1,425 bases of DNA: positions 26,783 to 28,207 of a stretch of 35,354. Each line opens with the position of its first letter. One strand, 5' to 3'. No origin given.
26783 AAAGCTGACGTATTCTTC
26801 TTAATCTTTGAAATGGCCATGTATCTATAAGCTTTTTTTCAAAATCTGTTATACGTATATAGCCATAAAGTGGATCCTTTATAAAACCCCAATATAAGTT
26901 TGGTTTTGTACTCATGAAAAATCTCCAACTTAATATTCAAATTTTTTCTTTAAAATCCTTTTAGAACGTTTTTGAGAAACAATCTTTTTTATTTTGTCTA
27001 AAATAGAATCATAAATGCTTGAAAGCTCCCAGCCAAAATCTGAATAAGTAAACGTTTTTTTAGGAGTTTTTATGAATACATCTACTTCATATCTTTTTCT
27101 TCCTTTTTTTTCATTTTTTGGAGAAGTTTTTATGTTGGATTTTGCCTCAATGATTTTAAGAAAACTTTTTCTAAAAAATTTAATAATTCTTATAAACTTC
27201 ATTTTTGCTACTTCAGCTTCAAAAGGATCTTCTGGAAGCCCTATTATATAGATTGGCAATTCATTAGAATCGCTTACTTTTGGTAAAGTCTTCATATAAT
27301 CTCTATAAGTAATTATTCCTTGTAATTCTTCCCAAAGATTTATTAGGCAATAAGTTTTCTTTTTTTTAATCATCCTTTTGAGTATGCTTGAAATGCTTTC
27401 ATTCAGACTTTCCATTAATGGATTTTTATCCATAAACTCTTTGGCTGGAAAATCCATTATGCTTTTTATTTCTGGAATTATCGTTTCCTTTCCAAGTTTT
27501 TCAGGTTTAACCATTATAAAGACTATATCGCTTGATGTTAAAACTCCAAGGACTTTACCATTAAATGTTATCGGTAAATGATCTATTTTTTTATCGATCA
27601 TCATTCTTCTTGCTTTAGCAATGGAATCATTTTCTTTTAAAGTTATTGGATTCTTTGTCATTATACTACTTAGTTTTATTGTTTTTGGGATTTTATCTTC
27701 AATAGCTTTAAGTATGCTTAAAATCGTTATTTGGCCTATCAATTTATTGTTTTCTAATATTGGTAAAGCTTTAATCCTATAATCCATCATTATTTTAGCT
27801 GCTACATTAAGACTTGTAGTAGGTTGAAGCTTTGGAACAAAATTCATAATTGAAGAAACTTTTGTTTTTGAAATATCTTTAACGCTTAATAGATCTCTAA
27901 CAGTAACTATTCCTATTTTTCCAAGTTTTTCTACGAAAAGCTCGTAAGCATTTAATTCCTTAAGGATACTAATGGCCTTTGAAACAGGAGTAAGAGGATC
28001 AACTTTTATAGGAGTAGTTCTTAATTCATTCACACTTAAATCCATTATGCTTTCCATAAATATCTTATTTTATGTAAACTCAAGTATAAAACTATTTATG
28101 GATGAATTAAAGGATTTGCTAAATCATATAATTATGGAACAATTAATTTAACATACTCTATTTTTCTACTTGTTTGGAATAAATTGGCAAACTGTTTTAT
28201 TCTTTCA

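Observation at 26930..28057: Four-CBS protein fused to an HPF/RaiA-like domain, co-transcribed with a SAMHD1-type HD hydrolase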

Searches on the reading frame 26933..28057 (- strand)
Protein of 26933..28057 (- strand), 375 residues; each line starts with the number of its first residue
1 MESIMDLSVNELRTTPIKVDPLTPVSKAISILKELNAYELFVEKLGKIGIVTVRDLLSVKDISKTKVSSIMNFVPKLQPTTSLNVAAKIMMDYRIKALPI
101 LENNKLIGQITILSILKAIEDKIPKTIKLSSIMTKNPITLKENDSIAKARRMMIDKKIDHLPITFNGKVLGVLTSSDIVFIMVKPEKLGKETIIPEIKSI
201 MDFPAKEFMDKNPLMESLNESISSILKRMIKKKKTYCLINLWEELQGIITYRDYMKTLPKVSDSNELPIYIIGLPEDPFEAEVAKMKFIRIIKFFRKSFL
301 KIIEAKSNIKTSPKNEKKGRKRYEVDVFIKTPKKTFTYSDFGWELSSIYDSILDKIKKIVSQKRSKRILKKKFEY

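Call 3: search_protein_families(library=pfam, proteins=[window:26933-28057:-], max_evalue=1)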
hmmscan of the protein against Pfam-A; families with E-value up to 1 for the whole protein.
window:26933-28057:- (375 aa): 1 family
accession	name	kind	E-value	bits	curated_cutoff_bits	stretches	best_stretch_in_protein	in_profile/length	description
PF00571.33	CBS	-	4.1e-37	126.7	24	4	130-182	2-55/57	CBS domain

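Call 4: search_protein_families(library=ncbifam, proteins=[window:26933-28057:-], max_evalue=1)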
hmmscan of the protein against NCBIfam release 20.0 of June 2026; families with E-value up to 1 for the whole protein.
window:26933-28057:- (375 aa): 19 families
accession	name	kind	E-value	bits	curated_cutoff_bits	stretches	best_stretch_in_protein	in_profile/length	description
NF041552.1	TF_PrdR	equivalog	3.9e-18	65.1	795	3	108-179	51-122/577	sigma-54 dependent transcriptional regulator PrdR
TIGR01302.1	IMP_dehydrog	equivalog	2.3e-13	49.8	481.5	3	77-180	93-198/450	IMP dehydrogenase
NF038279.1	TF_CBS_SpxR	exception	6.3e-12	44.9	600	3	118-200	241-323/427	CBS-HotDog domain-containing transcription factor SpxR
NF053704.1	TransRegCcpNBacil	equivalog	2.3e-11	43.5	260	2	2-118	70-201/208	transcriptional regulator CcpN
TIGR00393.1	kpsF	subfamily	6.3e-07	29.2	203.7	1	54-173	152-267/268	KpsF/GutQ family sugar-phosphate isomerase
NF011441.0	PRK14869.1-3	equivalog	2.5e-06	26.4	753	2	64-127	67-132/548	putative manganese-dependent inorganic diphosphatase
NF053863.1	DS11_antiphage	equivalog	5.7e-06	25.6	260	2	75-178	86-188/305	CBS domain-containing anti-phage protein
NF011447.0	PRK14869.2-3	equivalog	8.5e-06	24.6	522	1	128-192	69-133/540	putative manganese-dependent inorganic diphosphatase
NF041630.1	CBS_CbpB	equivalog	4.4e-05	23.4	125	2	165-261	50-138/143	cyclic-di-AMP-binding protein CbpB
NF041569.1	A-tRNAntase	equivalog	0.00011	20.6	1440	2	74-184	319-428/880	A-adding tRNA nucleotidyltransferase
NF005869.0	PRK07807.1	equivalog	0.00017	20.7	549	2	13-117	96-202/479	GuaB1 family IMP dehydrogenase-related protein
NF008705.0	PRK11713.6-4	equivalog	0.0012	18.1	343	1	18-68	72-122/248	16S rRNA (uracil(1498)-N(3))-methyltransferase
NF005493.0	PRK07107.1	equivalog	0.0013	17.3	585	1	48-107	144-206/502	IMP dehydrogenase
NF052358.1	GMPRedGuaB1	equivalog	0.002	17.3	675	1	13-118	96-203/479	GMP reductase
NF002505.0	PRK01862.1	equivalog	0.0034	16.1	482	1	48-120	491-571/577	ClcB-like voltage-gated chloride channel protein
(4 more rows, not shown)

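Call 5: search_solved_structures(query=window:26933-28057:-, max_evalue=1, show_alignments=2)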
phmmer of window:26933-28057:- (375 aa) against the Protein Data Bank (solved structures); distinct sequences matched with E-value up to 1: 65 (the best 60 are shown).
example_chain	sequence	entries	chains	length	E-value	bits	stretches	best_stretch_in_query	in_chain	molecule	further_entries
9sr9_H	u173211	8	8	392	6.2e-19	71.8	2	8-186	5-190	Dehydrogenase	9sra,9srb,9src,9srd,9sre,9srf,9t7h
9l96_a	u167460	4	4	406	1.9e-17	66.9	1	17-190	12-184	CBS domain-containing protein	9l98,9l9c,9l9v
3kh5_A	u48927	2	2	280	2.7e-14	56.5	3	78-181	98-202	protein MJ1225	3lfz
9zng_7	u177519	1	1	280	4.4e-14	55.8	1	7-259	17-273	CBS domain-containing protein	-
9zni_7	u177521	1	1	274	6e-14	55.4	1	7-258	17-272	CBS domain-containing protein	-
9znf_5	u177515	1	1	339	9e-14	54.8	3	78-204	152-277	CBS domain-containing protein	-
2yzi_A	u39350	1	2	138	6.5e-11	45.4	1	77-179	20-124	Hypothetical protein PH0107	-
9znf_4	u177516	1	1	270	2e-10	43.8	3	74-205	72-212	CBS domain-containing protein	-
9zni_6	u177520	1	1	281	7.3e-10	41.9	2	74-257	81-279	CBS domain-containing protein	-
2cu0_A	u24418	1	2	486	7.7e-10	41.9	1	60-180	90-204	Inosine-5'-monophosphate dehydrogenase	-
2p9m_A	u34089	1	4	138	1.6e-09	40.8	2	125-192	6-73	Hypothetical protein MJ0922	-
3kpc_A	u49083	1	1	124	4.4e-09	39.4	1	129-187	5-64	Uncharacterized protein MJ0100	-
3kpb_A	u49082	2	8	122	4.9e-09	39.2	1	80-179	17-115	Uncharacterized protein MJ0100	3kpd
2ef7_A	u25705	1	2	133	1.1e-07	34.8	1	79-179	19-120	Hypothetical protein ST2348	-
1zfj_A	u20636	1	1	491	2.8e-07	33.5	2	76-185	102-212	INOSINE MONOPHOSPHATE DEHYDROGENASE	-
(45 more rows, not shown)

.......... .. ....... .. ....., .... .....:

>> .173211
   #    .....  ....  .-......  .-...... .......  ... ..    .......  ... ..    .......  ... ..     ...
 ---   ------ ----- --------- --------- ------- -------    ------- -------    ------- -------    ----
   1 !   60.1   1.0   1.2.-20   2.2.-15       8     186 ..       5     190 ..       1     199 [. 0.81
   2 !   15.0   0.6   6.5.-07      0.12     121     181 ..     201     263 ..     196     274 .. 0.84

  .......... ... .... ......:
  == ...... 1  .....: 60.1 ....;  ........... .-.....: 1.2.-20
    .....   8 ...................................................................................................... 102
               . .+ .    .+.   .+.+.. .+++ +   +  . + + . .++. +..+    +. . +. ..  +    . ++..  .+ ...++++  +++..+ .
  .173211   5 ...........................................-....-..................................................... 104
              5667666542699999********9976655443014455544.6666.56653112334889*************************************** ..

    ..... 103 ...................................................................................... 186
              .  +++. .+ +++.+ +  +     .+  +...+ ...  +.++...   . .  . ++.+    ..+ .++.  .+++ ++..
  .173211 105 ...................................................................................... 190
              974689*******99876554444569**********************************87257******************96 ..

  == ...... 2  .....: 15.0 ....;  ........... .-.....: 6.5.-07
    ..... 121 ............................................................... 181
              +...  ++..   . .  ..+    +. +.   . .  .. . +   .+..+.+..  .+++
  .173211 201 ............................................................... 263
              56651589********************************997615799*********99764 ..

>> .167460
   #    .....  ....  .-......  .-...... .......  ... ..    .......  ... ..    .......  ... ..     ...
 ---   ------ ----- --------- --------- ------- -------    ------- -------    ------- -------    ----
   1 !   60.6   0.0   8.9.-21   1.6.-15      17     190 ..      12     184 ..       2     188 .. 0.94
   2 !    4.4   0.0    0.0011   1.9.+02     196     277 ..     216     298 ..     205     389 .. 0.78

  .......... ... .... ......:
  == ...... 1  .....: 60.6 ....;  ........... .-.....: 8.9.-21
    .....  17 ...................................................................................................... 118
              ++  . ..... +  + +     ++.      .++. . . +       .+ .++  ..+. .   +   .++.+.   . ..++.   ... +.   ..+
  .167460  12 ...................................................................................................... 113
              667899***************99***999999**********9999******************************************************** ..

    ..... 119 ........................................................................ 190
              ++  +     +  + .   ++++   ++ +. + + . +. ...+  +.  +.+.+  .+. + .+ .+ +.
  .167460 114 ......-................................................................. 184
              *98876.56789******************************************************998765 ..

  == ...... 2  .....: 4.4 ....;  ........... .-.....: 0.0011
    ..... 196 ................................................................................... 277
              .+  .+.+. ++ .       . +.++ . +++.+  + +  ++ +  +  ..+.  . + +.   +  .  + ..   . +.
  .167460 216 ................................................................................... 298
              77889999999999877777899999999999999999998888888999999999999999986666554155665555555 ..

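Call 14: find_homologous_proteins(query=window:26933-28057:-, max_evalue=0.001)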
Query window:26933-28057:- (375 aa): 263 proteins with E <= 0.001 among 6196 candidates; the best 120 are listed.
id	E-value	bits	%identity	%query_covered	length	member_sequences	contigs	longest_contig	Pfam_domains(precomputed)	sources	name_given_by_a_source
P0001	1.4e-227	773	100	99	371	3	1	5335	PF00571.34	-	-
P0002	2.7e-180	617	78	99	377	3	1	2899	PF00571.34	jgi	jgi:CBS domain-containing protein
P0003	2.5e-158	545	70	99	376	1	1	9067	PF00571.34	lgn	-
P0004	1.5e-157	542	69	99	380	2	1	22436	PF00571.34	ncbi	ncbi:MAG: CBS domain-containing protein [Candidatus Bathyarchaeia archaeon]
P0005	5.9e-100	353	46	99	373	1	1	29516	PF00571.34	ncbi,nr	ncbi:MAG: hypothetical protein QG670_2401 [Thermoproteota archaeon]|nr:hypothetical protein [Thermop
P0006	1.6e-99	352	49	99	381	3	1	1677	PF00571.34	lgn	-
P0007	3.1e-99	351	45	100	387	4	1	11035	PF00571.34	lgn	-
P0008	2.8e-97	344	45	99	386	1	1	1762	PF00571.34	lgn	-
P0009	4.4e-97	344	45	97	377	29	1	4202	PF00571.34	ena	-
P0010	1.4e-96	342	47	98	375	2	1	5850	PF00571.34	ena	-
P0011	2.1e-96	341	46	99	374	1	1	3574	PF00571.34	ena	-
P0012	4.8e-96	340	46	99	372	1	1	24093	PF00571.34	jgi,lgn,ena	-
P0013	6.2e-96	340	45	99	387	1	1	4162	PF00571.34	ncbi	-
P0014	8.7e-96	339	44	97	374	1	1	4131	PF00571.34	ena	-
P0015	1.3e-95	339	45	97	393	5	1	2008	PF00571.34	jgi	jgi:CBS domain-containing protein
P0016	1.3e-95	339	44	99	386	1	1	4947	PF00571.34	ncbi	ncbi:MAG: CBS domain-containing protein [Candidatus Bathyarchaeota archaeon]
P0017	1.5e-95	339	48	94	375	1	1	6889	PF00571.34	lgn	-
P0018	5.7e-95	337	46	98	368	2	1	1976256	PF00571.34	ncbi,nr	ncbi:MAG: CBS domain-containing protein [Candidatus Bathyarchaeota archaeon]|nr:MAG: CBS domain-cont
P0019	4.1e-94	334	43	99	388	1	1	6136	PF00571.34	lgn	-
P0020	5.6e-94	333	46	96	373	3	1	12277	PF00571.34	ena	-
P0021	2.0e-93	332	45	98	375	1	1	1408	PF00571.34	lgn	-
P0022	3.2e-93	331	43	96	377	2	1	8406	PF00571.34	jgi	jgi:CBS domain-containing protein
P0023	5.3e-93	330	42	99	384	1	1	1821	PF00571.34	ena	-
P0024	5.5e-93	330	44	96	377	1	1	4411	PF00571.34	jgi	-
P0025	1.0e-92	329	47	98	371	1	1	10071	PF00571.34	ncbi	ncbi:hypothetical protein DRO26_01300, partial [Candidatus Bathyarchaeota archaeon]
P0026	1.9e-92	328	46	98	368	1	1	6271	PF00571.34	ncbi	-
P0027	3.2e-92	328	44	98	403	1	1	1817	PF00571.34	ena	-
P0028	1.2e-91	326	44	98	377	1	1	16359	PF00571.34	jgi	-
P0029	2.8e-91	325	45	89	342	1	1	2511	PF00571.34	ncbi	ncbi:MAG: CBS domain-containing protein, partial [Candidatus Bathyarchaeia archaeon]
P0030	5.1e-91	324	44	95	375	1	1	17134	PF00571.34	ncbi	ncbi:MAG: CBS domain-containing protein [Candidatus Bathyarchaeota archaeon]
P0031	7.9e-91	323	43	100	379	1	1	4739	PF00571.34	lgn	-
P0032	1.3e-90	322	47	98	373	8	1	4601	PF00571.34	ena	-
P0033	1.7e-90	322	47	97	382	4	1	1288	PF00571.34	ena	-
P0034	2.1e-90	322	50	91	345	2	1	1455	PF00571.34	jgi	jgi:CBS domain-containing protein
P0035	2.5e-90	321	43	98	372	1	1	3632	PF00571.34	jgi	jgi:CBS domain-containing protein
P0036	1.0e-89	319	43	97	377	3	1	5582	PF00571.34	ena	-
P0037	1.7e-89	319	45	97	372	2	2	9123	PF00571.34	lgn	-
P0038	1.8e-89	319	44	94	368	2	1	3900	PF00571.34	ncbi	-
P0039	1.8e-89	319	47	93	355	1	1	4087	PF00571.34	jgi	jgi:CBS domain-containing protein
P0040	2.0e-89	318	41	99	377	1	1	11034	PF00571.34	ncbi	-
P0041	3.6e-89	318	42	98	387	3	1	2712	PF00571.34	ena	-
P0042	5.1e-89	317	42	96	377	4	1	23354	PF00571.34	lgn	-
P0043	8.7e-89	316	43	98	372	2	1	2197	PF00571.34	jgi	jgi:CBS domain-containing protein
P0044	7.3e-88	313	44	97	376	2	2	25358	PF00571.34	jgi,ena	-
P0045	7.9e-88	313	43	90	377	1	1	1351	PF00571.34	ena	-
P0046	1.1e-87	313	44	96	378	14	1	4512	PF00571.34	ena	-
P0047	1.3e-87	312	43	96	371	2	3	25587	PF00571.34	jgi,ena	-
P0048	8.0e-87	310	46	98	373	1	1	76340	PF00571.34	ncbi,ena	-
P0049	6.5e-86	307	42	98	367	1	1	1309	PF00571.34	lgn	-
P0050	7.9e-86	307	43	99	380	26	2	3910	PF00571.34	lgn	-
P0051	8.1e-86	307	42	95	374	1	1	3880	PF00571.34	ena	-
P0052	1.1e-85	306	45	98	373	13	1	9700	PF00571.34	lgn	-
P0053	1.3e-85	306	42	97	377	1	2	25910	PF00571.34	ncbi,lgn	-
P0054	1.9e-85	305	41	97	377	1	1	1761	PF00571.34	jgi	-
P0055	2.5e-85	305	40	97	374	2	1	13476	PF00571.34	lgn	-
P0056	2.6e-85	305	46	98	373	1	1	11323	PF00571.34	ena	-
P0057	4.3e-85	304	41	97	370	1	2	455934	PF00571.34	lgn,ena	-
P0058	4.7e-85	304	41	97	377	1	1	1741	PF00571.34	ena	-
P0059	5.4e-85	304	42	99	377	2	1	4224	PF00571.34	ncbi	-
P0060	8.2e-85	303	42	99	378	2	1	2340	PF00571.34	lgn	-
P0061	8.6e-85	303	42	97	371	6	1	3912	PF00571.34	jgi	-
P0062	1.0e-84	303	42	99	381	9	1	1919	PF00571.34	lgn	-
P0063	1.0e-84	303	43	96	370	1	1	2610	PF00571.34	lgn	-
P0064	4.8e-84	301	41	93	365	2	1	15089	PF00571.34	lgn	-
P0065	7.7e-84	300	41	98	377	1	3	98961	PF00571.34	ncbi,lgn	-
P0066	9.6e-84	300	41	97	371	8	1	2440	PF00571.34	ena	-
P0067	1.3e-83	299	43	98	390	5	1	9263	PF00571.34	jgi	jgi:CBS domain-containing protein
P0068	1.6e-83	299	41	99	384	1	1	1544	PF00571.34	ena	-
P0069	3.0e-83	298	41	99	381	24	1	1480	PF00571.34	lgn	-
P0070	3.1e-83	298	41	99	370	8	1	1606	PF00571.34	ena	-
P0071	4.4e-83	298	40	95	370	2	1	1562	PF00571.34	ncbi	-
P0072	4.6e-83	297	41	97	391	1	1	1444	PF00571.34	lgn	-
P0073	4.6e-83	297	41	97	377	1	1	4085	PF00571.34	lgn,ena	-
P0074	5.1e-83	297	41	100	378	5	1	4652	PF00571.34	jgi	-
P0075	9.5e-83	296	48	86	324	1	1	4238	PF00571.34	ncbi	-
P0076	1.2e-82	296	42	96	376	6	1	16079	PF00571.34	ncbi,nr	ncbi:CBS domain-containing protein [Candidatus Bathyarchaeota archaeon]|nr:CBS domain-containing pro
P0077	1.6e-82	296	41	99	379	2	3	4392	PF00571.34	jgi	jgi:CBS domain-containing protein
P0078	1.6e-82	296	40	97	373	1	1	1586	PF00571.34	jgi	jgi:CBS domain-containing protein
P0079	1.6e-82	296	40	97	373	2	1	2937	PF00571.34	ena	-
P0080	1.6e-82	296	41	97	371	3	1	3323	PF00571.34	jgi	-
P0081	2.0e-82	295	42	99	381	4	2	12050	PF00571.34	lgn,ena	-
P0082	3.5e-82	295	38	97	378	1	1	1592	PF00571.34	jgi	jgi:CBS domain-containing protein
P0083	7.0e-82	294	41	99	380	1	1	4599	PF00571.34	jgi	jgi:CBS domain-containing protein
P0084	8.2e-82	293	38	95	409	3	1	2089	PF00571.34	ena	-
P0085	1.1e-81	293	43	98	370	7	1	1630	PF00571.34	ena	-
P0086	2.6e-81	292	43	95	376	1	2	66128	PF00571.34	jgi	jgi:CBS domain-containing protein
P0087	6.9e-81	290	37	99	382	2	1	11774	PF00571.34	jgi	jgi:CBS domain-containing protein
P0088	7.6e-81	290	40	97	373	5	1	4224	PF00571.34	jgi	jgi:CBS domain-containing protein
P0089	9.8e-81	290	43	94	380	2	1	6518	PF00571.34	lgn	-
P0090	1.0e-80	290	49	84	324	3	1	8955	PF00571.34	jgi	-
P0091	1.1e-80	290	47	86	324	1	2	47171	PF00571.34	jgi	jgi:CBS domain-containing protein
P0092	1.9e-80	289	40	97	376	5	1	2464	PF00571.34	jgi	-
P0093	2.2e-80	289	43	97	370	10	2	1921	PF00571.34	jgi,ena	-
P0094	2.6e-80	288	41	99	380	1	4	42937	PF00571.34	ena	-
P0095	6.3e-80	287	41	99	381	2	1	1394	PF00571.34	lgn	-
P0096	6.5e-80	287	40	99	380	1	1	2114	PF00571.34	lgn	-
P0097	8.3e-80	287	41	97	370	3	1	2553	PF00571.34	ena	-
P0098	1.1e-79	286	40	99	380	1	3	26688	PF00571.34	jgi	jgi:CBS domain-containing protein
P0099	2.2e-79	285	38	95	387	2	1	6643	PF00571.34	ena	-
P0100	2.2e-79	285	41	96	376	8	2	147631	PF00571.34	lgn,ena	-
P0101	2.5e-79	285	37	97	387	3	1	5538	PF00571.34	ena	-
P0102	3.0e-79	285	42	94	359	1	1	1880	PF00571.34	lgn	-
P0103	3.0e-79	285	37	95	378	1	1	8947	PF00571.34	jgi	jgi:CBS domain-containing protein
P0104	3.9e-79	285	40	98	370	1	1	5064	PF00571.34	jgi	jgi:CBS domain-containing protein/ribosome-associated translation inhibitor RaiA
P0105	5.0e-79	284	41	95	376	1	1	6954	PF00571.34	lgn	-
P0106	1.2e-78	283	37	95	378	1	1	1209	PF00571.34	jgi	-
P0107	1.7e-78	282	40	99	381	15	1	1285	PF00571.34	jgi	jgi:CBS domain-containing protein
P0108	5.7e-78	281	40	95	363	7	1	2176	PF00571.34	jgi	-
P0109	1.1e-77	280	39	97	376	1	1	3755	PF00571.34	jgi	jgi:CBS domain-containing protein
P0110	1.2e-77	280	38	97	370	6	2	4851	PF00571.34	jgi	jgi:CBS domain-containing protein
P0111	3.9e-76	275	39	95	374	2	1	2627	PF00571.34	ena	-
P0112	1.5e-74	269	41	91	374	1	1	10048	PF00571.34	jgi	jgi:CBS domain-containing protein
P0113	2.5e-74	269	40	95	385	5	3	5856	PF00571.34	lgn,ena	-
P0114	1.6e-73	266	40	91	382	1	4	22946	PF00571.34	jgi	jgi:CBS domain-containing protein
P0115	5.5e-72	261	43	90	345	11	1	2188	PF00571.34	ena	-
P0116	6.2e-72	261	38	93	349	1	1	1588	PF00571.34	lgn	-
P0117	1.3e-71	260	38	97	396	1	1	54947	PF00571.34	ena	-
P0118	1.9e-71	259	38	96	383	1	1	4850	PF00571.34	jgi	jgi:CBS domain-containing protein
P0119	2.8e-71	259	41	89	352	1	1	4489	PF00571.34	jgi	jgi:CBS domain-containing protein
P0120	4.5e-71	258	38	94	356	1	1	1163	PF00571.34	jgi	jgi:CBS domain-containing protein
